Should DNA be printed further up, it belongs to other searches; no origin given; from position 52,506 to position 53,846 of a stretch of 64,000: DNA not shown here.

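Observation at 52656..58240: Coupled four-gene operon (Type IIG-like RM fusion + two orphan proteins + NdpA/YejK-like protein): best candidate for an undescribed defence system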

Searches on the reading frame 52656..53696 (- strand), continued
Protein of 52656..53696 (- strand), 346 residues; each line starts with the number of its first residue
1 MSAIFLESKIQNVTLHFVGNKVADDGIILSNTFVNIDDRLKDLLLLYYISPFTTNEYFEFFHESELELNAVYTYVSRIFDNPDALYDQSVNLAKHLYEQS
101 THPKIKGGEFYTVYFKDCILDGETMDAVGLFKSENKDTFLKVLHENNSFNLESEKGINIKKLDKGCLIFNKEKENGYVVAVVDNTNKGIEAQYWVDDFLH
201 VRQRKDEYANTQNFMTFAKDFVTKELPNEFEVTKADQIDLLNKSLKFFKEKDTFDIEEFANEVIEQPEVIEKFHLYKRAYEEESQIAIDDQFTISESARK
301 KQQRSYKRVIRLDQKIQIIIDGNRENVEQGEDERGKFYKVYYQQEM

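Call 23: search_protein_families(library=ncbifam, proteins=[L002:8559-9464:+, L002:9470-10000:+, L009:8372-9370:+, L009:9360-10001:+, L002:4558-8523:+, L009:4525-8319:+], max_evalue=0.01)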
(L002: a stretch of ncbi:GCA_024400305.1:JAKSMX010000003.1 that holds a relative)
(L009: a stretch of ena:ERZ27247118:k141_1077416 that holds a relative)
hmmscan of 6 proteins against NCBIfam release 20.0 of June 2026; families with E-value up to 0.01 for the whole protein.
L002:8559-9464:+ (301 aa): 0 families

L002:9470-10000:+ (176 aa): 0 families

L009:8372-9370:+ (332 aa): 0 families

L009:9360-10001:+ (213 aa): 0 families

L002:4558-8523:+ (1321 aa): 5 families
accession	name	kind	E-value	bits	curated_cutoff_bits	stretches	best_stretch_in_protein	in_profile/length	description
NF047738.1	antiphage_MADS2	equivalog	1.5e-23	83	720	1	383-703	226-565/654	methylation-associated defense system DNA methyltransferase MAD2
NF047740.1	antiphage_MADS5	equivalog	9.4e-11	41.2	400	2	935-1124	259-448/461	methylation-associated defense system restriction endonuclease subunit S MAD5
NF033455.1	BREX_6_MTaseX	exception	7.6e-08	30.3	900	1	592-710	554-663/1319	BREX-6 system adenine-specific DNA-methyltransferase PglX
TIGR03534.1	RF_mod_PrmC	equivalog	0.00022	20.7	199.1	1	496-616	81-180/253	peptide chain release factor N(5)-glutamine methyltransferase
NF033451.1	BREX_2_MTaseX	equivalog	0.0028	15.4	400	1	378-569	109-292/1185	BREX-2 system adenine-specific DNA-methyltransferase PglX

L009:4525-8319:+ (1264 aa): 5 families
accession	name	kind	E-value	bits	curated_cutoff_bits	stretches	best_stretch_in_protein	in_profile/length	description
NF047738.1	antiphage_MADS2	equivalog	8.9e-24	83.7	720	1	342-662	226-565/654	methylation-associated defense system DNA methyltransferase MAD2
NF033455.1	BREX_6_MTaseX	exception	1.1e-08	33.1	900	1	551-765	554-748/1319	BREX-6 system adenine-specific DNA-methyltransferase PglX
NF047740.1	antiphage_MADS5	equivalog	5.1e-05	22.3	400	1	1051-1245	246-446/461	methylation-associated defense system restriction endonuclease subunit S MAD5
TIGR03534.1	RF_mod_PrmC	equivalog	0.00021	20.9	199.1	1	456-575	82-180/253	peptide chain release factor N(5)-glutamine methyltransferase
NF033451.1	BREX_2_MTaseX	equivalog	0.0039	15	400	0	414-532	178-296/1185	BREX-2 system adenine-specific DNA-methyltransferase PglX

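Call 24: search_protein_families(library=padloc, proteins=[L002:8559-9464:+, L002:9470-10000:+, L009:8372-9370:+, L009:9360-10001:+], max_evalue=0.01)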
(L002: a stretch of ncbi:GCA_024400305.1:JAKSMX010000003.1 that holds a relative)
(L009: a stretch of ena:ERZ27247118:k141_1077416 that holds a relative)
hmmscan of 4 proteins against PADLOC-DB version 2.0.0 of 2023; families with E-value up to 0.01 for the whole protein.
L002:8559-9464:+ (301 aa): 0 families

L002:9470-10000:+ (176 aa): 0 families

L009:8372-9370:+ (332 aa): 0 families

L009:9360-10001:+ (213 aa): 0 families

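Call 26: find_related_loci(query=A1, collection=genome_contigs, flank=10000)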
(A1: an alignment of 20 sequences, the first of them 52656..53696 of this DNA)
Query A1 (346 aa) in genome_contigs; peptide patterns used: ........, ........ (x = any residue, [..] = any of these).
599 stretches matched a pattern (row limit reached: there are more); 577 encode a relative of the query (tblastn E <= 1e-3); the best 80 are kept; 80 distinct loci.
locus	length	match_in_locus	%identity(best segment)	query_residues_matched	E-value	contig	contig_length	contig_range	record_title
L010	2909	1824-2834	90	10-346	0e+0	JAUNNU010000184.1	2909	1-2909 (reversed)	MAG: Bacteroidia bacterium isolate S33M_St_15 NODE_20626_length_2909_cov_5.664331, whole genome shotgun sequence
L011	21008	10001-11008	76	10-345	5e-179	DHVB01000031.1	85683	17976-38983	MAG TPA_asm: Bacteroidales bacterium UBA5219 UBA5219_contig_355, whole genome shotgun sequence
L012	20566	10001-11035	74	1-345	1e-176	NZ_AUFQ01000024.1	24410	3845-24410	Segatella baroniae DSM 16972 = JCM 13447 strain DSM 16972 K334DRAFT_scaffold00023.23_C, whole genome shotgun sequence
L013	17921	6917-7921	76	8-342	3e-175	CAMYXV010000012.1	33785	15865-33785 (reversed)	MAG TPA_asm: uncultured Bacteroidales bacterium isolate SRR10912534_bin.11_metaWRAP_v1.3_MAG genome assembly, contig: ER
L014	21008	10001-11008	76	10-345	6e-174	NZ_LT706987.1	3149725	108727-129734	Prevotella ihumii strain Marseille-P3385T, whole genome shotgun sequence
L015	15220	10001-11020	72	6-345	5e-173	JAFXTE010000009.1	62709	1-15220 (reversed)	MAG: Bacteroidales bacterium isolate RGIG6723 Sheep_Rumen-2__c361, whole genome shotgun sequence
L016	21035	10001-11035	73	1-345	1e-172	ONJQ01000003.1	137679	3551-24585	uncultured Bacteroidales bacterium isolate RUG360 genome assembly, contig: scaffold_16, whole genome shotgun sequence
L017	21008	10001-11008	74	10-345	4e-172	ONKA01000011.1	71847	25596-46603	uncultured Bacteroidales bacterium isolate RUG382 genome assembly, contig: scaffold_52, whole genome shotgun sequence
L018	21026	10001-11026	71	4-345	8e-172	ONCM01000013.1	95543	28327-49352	uncultured Bacteroidales bacterium isolate RUG182 genome assembly, contig: scaffold_110, whole genome shotgun sequence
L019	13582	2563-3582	72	6-345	2e-171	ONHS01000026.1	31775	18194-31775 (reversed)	uncultured Bacteroidales bacterium isolate RUG312 genome assembly, contig: scaffold_560, whole genome shotgun sequence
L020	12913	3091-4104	72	8-345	7e-171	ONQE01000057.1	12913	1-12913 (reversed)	uncultured Bacteroidales bacterium isolate RUG538 genome assembly, contig: scaffold_2164, whole genome shotgun sequence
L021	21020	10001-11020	73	6-345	2e-170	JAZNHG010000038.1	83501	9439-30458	MAG: Bacteroidales bacterium isolate T1900044695_TS20190161.MAGScoT_cleanbin_000001 SGB_1770_k141_1477055, whole genome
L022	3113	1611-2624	75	8-345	9e-180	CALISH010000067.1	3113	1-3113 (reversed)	MAG TPA_asm: uncultured Solobacterium sp. isolate ERR589484_bin.50_CONCOCT_v1.1_MAG genome assembly, contig: ERZ772945.1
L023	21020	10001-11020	72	6-345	2e-170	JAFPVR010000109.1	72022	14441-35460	MAG: Bacteroidales bacterium isolate RGIG1517 Goat_Abomasum-3__c599221, whole genome shotgun sequence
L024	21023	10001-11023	71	5-345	3e-170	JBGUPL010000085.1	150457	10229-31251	MAG: Bacteroidales bacterium isolate ruminal_MAG_164 ruminal_MAG_164_contig_0085, whole genome shotgun sequence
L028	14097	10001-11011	74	10-345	3e-168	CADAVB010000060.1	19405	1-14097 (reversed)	MAG: uncultured Bacteroidia bacterium isolate RUG13648 genome assembly, contig: RUG13648_asm_60, whole genome shotgun se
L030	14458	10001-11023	70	6-345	2e-166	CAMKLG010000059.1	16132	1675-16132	MAG: uncultured Bacteroidales bacterium isolate SRR12081296_bin.81_metaWRAP_v1.3_MAG genome assembly, contig: ERZ1228977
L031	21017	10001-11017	73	7-345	4e-166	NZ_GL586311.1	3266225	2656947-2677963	Segatella buccae ATCC 33574 SCAFFOLD1, whole genome shotgun sequence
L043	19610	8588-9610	68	6-346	5e-156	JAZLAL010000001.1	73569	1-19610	MAG: Bacteroidales bacterium isolate T1900045076_TC20190070.MAGScoT_cleanbin_000038 SGB_4638_k141_729078, whole genome s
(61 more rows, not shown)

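Call 35: search_protein_families(library=padloc, proteins=[L028:7509-8546:+, L028:8559-9974:+, L030:9037-9984:+, L017:7832-8872:+, L017:8869-9981:+, L031:8551-9498:+, L031:9501-9989:+, L014:8472-10004:+, L014:7430-8480:+], max_evalue=0.01)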
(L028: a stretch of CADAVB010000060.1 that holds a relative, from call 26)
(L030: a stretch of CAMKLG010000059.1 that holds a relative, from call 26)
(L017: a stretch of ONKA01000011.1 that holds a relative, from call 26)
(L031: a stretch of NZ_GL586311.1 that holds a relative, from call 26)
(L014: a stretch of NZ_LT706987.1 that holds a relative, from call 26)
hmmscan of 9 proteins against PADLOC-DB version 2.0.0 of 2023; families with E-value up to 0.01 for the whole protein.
L028:7509-8546:+ (345 aa): 0 families

L028:8559-9974:+ (471 aa): 0 families

L030:9037-9984:+ (315 aa): 2 families
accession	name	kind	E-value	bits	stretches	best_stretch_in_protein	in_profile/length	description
PDLC04999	PDC-S33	-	1.7e-12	45.4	1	5-179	35-207/349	-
PDLC00914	TRIP13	-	0.0071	13.8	0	33-79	227-272/302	TRIP13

L017:7832-8872:+ (346 aa): 0 families

L017:8869-9981:+ (370 aa): 1 family
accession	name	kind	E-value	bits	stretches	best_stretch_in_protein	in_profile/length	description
PDLC04068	PD-T4-9_A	-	0.0085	14.2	1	145-250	65-165/187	-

L031:8551-9498:+ (315 aa): 1 family
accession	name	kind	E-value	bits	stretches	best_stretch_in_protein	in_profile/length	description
PDLC04768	PDC-M67A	-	5.4e-06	23.8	1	86-222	95-236/329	-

L031:9501-9989:+ (162 aa): 0 families

L014:8472-10004:+ (510 aa): 0 families

L014:7430-8480:+ (349 aa): 1 family
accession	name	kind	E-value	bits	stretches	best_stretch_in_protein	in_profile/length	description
PDLC00056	DruL4|DruL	-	0.0034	14.2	1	56-184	101-220/330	Unknown function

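Call 36: search_protein_families(library=pfam, proteins=[L028:7509-8546:+, L028:8559-9974:+, L030:9037-9984:+, L017:7832-8872:+, L017:8869-9981:+, L002:8559-9464:+, L031:8551-9498:+, L009:8372-9370:+, L014:8472-10004:+, L014:7430-8480:+], max_evalue=0.01)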
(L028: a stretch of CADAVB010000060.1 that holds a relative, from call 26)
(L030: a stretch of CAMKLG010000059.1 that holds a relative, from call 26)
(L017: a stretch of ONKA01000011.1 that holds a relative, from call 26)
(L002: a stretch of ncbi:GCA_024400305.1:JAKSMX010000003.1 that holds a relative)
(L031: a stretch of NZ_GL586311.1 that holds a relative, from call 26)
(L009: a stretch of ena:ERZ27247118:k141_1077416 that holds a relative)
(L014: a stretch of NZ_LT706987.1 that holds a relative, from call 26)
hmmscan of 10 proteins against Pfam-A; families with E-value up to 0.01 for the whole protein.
L028:7509-8546:+ (345 aa): 1 family
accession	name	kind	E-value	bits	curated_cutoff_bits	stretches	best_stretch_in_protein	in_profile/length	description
PF04245.18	NA37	-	7.8e-19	68.7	24.6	1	31-328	11-323/325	37-kD nucleoid-associated bacterial protein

L028:8559-9974:+ (471 aa): 0 families

L030:9037-9984:+ (315 aa): 1 family
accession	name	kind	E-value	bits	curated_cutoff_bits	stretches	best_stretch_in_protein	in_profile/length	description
PF04607.23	RelA_SpoT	-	4.1e-20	72.6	27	1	44-162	2-111/113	Region found in RelA / SpoT proteins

L017:7832-8872:+ (346 aa): 1 family
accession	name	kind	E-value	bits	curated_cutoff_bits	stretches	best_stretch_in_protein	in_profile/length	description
PF04245.18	NA37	-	6.4e-55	187.3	24.6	1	17-340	1-324/325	37-kD nucleoid-associated bacterial protein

L017:8869-9981:+ (370 aa): 0 families

L002:8559-9464:+ (301 aa): 0 families

L031:8551-9498:+ (315 aa): 1 family
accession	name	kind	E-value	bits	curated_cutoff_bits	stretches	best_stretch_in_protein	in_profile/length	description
PF20505.3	DUF6731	-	4.9e-05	23.4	27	1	67-183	76-187/295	Family of unknown function (DUF6731)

L009:8372-9370:+ (332 aa): 0 families

L014:8472-10004:+ (510 aa): 0 families

L014:7430-8480:+ (349 aa): 0 families

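Call 69: search_solved_structures(query=A1, max_evalue=0.01, show_alignments=1)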
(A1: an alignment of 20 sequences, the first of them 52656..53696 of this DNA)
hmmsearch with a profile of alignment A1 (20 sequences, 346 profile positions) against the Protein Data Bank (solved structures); distinct sequences matched with E-value up to 0.01: 0.

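Call 77: predict_structure(alignment_id=A1)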
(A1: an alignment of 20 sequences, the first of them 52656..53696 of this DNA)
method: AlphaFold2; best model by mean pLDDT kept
length: 346 residues; sequences in the alignment: 20
mean_pLDDT: 49.6   pTM: 0.36
mean pLDDT of the five models: 49.6, 47.5, 47.5, 46.6, 45.0
residues with pLDDT >= 90: 13; 70-90: 73; 50-70: 36; < 50: 224
segments of 3 or more residues with pLDDT < 50: 1-36, 44-207, 308-324, 342-346
pLDDT, mean of each block of 10 residues (from residue 1): 43 34 33 46 47 33 31 35 44 41 37 41 39 39 30 26 31 28 26 22 43 77 84 77 77 86 89 91 81 71 52 41 52 64 44
secondary structure, 60 per line:
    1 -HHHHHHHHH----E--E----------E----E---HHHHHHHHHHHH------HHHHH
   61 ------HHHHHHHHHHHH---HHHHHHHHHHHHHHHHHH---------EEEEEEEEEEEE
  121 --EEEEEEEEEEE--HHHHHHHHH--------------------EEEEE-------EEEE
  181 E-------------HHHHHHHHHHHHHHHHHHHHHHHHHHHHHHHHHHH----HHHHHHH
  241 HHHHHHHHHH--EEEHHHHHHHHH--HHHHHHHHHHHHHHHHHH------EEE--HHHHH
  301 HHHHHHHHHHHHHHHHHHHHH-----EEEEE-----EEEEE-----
elements in order: H2-10 H38-49 H56-60 H67-78 H82-99 E109-120 E123-133 H136-144 E165-169 E177-181 H195-229 H234-250 E253-255 H256-264 H267-284 E291-293 H296-321 E327-331 E337-341

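Call 84: search_protein_families(library=pfam, proteins=[L018:11124-12335:+, L043:9816-12275:+, L012:11089-11820:+, L005:11045-12019:+], max_evalue=0.001)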
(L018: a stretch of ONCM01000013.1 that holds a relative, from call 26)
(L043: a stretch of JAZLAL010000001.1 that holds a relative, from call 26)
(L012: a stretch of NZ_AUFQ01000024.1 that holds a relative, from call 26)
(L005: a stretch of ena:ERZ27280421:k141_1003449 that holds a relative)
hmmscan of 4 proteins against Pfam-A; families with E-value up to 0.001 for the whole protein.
L018:11124-12335:+ (403 aa): 3 families
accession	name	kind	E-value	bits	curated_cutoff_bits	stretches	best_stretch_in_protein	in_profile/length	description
PF22013.1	PG_1098_Fer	-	8.9e-21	73.9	27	1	283-326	1-44/44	PG_1098 ferredoxin-like domain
PF18096.6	Thump_like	-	1.2e-17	64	26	1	327-397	1-77/78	THUMP domain-like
PF09445.16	Methyltransf_15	-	6.8e-05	22.9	22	1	92-151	6-66/165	RNA cap guanine-N2 methyltransferase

L043:9816-12275:+ (819 aa): 4 families
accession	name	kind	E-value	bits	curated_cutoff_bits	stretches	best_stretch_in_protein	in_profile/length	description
PF00501.34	AMP-binding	-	1.1e-69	235.5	29.9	1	5-365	8-384/384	AMP-binding enzyme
PF01553.26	Acyltransferase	-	8.2e-25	87.6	23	1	639-766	1-131/132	Acyltransferase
PF23562.2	AMP-binding_C_3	-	9e-08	33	20.8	1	401-499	2-105/124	AMP-binding enzyme C-terminal domain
PF00550.31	PP-binding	-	3.9e-07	30.6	20.8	1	531-590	6-67/67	Phosphopantetheine attachment site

L012:11089-11820:+ (243 aa): 1 family
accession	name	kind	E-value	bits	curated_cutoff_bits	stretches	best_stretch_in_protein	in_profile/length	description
PF19570.5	DUF6088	-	7.1e-12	45.9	25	1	10-133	3-125/172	Family of unknown function (DUF6088)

L005:11045-12019:+ (324 aa): 1 family
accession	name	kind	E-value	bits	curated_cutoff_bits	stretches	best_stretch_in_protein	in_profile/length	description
PF13310.11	Virulence_RhuM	-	3e-107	358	33.7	1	63-307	1-249/252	Virulence protein RhuM family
